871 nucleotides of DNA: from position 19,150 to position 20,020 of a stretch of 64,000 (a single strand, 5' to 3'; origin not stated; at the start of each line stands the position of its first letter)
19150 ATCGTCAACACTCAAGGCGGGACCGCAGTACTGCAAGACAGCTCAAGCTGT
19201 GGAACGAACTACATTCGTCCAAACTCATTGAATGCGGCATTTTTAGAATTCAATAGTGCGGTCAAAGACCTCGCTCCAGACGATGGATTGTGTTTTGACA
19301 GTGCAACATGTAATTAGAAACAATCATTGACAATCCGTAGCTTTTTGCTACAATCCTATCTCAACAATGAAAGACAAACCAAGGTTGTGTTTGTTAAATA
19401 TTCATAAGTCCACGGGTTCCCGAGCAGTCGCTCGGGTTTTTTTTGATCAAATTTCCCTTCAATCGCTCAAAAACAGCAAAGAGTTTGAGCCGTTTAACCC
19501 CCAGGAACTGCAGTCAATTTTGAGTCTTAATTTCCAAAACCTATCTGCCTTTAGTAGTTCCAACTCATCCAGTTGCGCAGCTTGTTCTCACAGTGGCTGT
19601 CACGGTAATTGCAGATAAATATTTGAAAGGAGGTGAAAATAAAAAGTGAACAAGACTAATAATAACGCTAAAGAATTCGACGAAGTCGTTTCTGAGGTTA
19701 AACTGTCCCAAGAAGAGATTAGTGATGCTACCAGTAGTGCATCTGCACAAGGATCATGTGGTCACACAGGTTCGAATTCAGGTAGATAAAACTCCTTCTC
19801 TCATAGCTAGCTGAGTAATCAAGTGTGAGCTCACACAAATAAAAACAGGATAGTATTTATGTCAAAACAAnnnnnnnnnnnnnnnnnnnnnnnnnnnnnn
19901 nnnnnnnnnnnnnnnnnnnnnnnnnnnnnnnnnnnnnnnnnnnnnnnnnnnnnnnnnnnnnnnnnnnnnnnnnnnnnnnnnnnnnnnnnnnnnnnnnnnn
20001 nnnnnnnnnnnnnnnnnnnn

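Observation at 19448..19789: Two paralogous precursor peptides with shared leader motif N[SA]KEF[ED]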

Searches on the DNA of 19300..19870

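Call 49: search_rna_families(source=window, start=19300, end=19870, threshold=evalue, max_evalue=5)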
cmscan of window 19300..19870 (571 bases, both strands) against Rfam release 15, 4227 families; matches with E-value up to 5: 1.
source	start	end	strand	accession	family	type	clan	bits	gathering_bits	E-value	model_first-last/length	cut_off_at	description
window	19378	19444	+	RF00079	OmrA-B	Gene; sRNA;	-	16.3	40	2.2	1-87/87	no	OmrA-B family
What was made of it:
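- Tried and rejected: The best match was OmrA-B, 16 bits, E 2.2 (call 49).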

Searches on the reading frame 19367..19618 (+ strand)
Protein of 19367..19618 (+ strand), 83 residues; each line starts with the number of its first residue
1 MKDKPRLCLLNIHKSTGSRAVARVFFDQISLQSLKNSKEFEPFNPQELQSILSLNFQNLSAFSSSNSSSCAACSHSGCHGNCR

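Call 3: search_protein_families(library=pfam, proteins=[window:19367-19618:+], max_evalue=0.01)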
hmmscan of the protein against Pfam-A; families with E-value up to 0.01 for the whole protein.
window:19367-19618:+ (83 aa): 0 families

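Call 4: search_protein_families(library=ncbifam, proteins=[window:19367-19618:+], max_evalue=0.01)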
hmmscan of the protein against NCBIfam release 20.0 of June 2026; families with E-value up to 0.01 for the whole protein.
window:19367-19618:+ (83 aa): 0 families

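Call 58: list_cluster_members(proteins=[window:19367-19618:+, window:19646-19789:+, P0002, window:21864-23609:+])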
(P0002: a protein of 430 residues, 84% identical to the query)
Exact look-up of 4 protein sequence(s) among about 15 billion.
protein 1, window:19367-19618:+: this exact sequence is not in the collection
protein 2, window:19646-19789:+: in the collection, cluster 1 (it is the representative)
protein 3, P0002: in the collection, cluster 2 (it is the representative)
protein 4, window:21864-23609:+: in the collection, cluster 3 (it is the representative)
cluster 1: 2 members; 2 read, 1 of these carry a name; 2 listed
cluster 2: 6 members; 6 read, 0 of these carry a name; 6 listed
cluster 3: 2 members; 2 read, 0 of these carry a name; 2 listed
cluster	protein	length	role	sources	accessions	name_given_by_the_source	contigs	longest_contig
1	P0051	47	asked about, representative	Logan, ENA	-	-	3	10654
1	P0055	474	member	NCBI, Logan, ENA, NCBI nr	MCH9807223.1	MAG: HlyD family type I secretion periplasmic adaptor subunit [Alphaproteobacteria ... | HlyD family type I secretion periplasmic adaptor subunit [Alphaproteobacteria bacterium]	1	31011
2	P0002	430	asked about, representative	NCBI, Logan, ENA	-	-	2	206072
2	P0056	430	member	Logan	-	-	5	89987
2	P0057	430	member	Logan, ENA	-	-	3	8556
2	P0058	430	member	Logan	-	-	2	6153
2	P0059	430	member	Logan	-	-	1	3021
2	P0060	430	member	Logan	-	-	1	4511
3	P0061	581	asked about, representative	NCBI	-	-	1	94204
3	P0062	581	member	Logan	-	-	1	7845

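Call 78: search_protein_representatives(protein=window:19367-19618:+)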
Query: 83 residues. Proteins with E-value up to 0.001 (for the whole library): 1; up to 1e-10: 1; up to 1e-30: 0. The best 1 are listed.
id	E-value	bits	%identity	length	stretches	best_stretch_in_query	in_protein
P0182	8.8e-24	98.9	60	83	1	1-83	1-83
